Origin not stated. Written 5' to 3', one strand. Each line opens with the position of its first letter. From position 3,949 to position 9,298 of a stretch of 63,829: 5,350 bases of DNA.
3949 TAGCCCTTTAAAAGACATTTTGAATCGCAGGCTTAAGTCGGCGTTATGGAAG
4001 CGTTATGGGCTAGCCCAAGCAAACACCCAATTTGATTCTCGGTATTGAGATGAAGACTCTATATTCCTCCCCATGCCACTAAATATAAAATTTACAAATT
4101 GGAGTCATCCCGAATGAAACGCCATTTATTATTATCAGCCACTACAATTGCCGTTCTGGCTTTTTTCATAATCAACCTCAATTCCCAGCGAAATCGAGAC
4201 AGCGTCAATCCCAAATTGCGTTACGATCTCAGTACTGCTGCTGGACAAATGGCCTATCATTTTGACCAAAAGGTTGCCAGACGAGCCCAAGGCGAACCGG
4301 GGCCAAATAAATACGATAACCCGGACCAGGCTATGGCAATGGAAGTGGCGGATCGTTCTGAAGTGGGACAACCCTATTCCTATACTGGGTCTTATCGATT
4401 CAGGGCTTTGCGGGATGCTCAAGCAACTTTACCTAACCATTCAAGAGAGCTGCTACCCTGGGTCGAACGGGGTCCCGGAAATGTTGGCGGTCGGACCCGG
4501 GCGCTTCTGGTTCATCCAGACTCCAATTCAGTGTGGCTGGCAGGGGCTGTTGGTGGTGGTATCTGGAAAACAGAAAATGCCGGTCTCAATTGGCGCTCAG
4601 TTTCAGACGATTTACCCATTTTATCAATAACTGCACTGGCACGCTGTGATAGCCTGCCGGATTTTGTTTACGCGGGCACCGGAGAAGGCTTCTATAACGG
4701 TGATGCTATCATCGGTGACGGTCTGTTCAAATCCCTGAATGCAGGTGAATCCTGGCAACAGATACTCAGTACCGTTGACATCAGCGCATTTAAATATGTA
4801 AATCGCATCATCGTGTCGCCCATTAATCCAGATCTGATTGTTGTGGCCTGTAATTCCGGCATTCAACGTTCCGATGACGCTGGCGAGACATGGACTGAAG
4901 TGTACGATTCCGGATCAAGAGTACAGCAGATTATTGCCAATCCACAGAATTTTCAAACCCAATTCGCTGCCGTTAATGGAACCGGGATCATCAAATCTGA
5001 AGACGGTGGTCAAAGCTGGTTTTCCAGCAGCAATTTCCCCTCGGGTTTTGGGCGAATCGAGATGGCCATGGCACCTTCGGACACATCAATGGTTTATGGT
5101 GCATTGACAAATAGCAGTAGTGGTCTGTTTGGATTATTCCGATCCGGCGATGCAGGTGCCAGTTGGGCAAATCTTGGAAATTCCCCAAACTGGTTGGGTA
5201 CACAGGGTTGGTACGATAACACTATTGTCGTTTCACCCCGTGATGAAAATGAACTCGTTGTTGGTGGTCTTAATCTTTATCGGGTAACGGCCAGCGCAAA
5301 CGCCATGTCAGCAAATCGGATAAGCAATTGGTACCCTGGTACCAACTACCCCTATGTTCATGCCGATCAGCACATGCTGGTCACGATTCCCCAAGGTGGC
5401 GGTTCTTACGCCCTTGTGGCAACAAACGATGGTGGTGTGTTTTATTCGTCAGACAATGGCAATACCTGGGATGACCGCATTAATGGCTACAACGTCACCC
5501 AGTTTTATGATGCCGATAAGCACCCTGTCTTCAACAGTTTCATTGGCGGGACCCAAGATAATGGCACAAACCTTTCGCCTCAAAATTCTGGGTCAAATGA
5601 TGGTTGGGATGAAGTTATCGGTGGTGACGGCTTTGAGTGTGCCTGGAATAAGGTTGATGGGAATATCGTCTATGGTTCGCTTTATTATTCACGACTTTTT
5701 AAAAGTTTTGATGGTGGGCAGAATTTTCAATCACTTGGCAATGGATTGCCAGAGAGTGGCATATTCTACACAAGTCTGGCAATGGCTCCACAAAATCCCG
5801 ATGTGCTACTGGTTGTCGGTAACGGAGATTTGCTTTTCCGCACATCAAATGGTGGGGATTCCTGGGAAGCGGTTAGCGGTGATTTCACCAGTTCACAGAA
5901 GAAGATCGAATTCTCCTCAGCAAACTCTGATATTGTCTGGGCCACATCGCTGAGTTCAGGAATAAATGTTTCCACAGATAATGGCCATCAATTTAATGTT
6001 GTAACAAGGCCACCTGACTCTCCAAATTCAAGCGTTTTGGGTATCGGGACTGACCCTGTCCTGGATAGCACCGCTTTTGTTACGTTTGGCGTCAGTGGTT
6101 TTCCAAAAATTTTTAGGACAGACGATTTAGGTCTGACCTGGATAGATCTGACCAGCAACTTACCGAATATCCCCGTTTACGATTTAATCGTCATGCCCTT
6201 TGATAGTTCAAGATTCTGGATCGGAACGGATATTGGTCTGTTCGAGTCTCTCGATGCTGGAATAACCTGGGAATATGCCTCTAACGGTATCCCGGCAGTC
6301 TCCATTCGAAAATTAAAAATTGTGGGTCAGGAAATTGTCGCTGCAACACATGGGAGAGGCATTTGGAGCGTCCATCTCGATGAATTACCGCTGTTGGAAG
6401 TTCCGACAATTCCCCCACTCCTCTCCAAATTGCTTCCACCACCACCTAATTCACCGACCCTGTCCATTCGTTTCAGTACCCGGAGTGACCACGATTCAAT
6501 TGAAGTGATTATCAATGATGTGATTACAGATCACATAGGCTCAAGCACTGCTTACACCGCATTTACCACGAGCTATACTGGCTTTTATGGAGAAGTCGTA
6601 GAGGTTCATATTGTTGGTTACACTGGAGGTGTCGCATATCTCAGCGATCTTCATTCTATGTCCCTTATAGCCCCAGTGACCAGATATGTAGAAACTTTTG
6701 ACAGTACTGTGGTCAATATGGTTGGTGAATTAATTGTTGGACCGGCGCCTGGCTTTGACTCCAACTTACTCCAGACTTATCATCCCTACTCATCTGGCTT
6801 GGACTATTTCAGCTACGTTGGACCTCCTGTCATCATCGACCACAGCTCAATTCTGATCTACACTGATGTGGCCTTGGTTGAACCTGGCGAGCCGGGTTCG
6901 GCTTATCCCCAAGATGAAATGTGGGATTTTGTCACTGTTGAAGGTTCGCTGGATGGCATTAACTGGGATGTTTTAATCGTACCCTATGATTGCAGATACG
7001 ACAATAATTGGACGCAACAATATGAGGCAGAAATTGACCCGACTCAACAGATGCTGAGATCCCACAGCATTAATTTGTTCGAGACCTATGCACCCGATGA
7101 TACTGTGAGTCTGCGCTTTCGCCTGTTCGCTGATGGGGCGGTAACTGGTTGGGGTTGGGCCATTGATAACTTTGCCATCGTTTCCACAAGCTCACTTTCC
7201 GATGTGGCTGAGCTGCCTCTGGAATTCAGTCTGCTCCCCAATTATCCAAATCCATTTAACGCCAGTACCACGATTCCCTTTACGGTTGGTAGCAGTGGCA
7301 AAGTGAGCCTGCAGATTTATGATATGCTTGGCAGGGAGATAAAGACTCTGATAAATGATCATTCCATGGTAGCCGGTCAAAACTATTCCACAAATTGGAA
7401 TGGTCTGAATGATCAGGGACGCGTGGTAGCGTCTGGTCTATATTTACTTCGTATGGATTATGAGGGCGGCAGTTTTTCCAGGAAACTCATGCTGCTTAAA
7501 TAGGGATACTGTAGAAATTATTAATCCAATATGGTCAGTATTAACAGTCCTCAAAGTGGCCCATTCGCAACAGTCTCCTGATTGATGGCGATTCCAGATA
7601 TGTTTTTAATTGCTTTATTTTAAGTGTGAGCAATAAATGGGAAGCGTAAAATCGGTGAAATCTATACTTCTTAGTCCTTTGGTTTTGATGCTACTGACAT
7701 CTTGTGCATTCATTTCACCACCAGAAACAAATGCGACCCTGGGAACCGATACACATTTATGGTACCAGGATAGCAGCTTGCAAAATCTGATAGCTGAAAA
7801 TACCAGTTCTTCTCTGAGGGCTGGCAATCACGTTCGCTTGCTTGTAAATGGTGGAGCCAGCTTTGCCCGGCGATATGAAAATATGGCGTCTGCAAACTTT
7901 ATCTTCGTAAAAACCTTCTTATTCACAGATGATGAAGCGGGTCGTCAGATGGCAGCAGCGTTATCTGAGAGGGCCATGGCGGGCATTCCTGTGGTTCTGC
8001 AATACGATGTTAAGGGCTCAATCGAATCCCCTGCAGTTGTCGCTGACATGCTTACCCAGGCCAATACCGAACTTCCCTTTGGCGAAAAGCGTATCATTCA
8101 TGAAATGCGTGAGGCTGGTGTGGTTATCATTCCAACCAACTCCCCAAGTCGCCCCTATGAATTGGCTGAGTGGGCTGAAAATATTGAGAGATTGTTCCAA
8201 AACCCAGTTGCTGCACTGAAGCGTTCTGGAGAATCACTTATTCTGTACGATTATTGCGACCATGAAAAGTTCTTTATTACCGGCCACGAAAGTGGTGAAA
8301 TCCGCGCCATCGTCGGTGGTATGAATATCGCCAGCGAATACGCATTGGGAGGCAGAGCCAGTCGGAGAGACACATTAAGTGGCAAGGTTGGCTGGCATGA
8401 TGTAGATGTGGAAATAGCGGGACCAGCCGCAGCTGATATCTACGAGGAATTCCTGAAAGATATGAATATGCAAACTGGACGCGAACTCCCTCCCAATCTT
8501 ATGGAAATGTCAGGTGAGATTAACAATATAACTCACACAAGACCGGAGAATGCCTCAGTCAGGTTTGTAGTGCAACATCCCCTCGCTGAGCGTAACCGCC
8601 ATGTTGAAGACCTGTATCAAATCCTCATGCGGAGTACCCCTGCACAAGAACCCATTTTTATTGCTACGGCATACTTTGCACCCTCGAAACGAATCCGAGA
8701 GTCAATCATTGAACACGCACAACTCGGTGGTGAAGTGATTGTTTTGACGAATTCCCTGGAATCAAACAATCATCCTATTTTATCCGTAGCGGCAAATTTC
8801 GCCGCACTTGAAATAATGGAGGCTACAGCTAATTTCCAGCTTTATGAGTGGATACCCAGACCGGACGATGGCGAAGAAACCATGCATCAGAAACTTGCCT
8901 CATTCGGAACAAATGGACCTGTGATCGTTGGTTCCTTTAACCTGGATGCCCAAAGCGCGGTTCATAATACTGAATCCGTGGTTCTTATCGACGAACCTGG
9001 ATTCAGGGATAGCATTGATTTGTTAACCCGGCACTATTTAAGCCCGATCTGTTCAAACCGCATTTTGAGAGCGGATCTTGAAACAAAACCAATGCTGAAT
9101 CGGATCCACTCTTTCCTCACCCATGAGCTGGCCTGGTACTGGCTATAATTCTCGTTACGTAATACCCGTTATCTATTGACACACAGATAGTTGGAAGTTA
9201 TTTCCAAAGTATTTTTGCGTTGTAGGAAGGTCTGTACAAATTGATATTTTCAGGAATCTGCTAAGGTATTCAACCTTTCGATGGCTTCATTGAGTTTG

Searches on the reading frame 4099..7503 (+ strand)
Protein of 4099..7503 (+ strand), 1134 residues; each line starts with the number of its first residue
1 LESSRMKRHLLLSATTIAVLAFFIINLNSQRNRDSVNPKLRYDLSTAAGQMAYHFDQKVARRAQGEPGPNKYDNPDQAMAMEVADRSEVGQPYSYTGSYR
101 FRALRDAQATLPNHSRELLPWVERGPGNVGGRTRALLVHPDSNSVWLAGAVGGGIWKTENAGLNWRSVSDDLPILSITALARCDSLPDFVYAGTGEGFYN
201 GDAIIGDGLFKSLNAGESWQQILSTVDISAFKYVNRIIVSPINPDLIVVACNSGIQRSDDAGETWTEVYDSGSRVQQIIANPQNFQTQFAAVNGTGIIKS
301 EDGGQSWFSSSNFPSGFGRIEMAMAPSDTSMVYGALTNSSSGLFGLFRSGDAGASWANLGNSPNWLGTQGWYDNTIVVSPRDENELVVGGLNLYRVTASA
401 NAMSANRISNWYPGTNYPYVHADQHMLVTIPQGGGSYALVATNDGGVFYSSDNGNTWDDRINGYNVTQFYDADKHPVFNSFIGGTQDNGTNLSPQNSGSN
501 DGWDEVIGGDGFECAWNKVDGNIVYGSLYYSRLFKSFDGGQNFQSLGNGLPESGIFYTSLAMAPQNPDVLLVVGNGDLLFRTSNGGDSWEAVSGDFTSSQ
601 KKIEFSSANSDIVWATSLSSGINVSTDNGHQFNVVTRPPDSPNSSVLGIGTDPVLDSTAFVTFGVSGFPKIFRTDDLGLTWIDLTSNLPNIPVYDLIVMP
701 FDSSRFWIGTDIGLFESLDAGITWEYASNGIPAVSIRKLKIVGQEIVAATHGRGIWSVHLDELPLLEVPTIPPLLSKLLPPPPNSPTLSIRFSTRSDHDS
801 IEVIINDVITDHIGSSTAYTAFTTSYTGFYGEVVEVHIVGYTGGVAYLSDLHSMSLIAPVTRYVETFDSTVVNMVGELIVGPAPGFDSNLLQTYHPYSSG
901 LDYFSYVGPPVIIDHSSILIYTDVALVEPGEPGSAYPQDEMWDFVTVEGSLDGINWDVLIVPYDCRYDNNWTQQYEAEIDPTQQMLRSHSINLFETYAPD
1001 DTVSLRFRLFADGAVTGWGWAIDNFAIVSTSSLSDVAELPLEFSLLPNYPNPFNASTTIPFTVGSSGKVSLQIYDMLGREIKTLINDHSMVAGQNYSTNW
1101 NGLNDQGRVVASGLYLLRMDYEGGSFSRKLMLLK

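Call 68: search_protein_families(library=pfam, proteins=[window:4099-7503:+], max_evalue=0.0001)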
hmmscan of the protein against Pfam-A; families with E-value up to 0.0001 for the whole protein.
window:4099-7503:+ (1134 aa): 4 families
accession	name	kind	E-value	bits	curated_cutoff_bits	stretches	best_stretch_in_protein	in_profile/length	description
PF15902.12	Sortilin-Vps10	-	1.7e-21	77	33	2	532-636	2-113/446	Sortilin, neurotensin receptor 3,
PF18962.6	Por_Secre_tail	-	1.1e-06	29.3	27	1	1049-1131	2-74/75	Secretion system C-terminal sorting domain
PF14870.12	PSII_BNR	-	5.1e-06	26.4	27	0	532-593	39-98/303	Photosynthesis system II assembly factor YCF48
PF13860.13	FlgD_ig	-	4.7e-05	23.7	27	0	1065-1123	21-77/79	FlgD Ig-like domain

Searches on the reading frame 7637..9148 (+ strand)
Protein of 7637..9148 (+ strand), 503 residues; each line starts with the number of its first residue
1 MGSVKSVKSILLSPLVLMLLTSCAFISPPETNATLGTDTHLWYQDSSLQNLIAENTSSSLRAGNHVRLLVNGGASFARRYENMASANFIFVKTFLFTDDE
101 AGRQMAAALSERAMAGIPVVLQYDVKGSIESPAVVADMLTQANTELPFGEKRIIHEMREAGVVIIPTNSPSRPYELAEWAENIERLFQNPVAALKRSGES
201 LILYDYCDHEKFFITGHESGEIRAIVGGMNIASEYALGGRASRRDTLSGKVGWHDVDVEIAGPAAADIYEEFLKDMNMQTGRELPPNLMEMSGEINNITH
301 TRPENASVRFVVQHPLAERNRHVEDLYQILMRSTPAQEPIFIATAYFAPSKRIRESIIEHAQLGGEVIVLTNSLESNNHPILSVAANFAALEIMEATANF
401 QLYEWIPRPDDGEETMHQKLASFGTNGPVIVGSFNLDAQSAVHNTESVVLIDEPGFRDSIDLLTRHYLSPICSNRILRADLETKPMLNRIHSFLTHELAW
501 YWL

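Call 68: search_protein_families(library=pfam, proteins=[window:7637-9148:+], max_evalue=0.0001)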
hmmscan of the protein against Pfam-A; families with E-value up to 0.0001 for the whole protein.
window:7637-9148:+ (503 aa): 1 family
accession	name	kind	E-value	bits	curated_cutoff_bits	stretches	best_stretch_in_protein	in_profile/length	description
PF13091.12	PLDc_2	-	1.2e-16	61.2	27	1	336-456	8-120/132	PLD-like domain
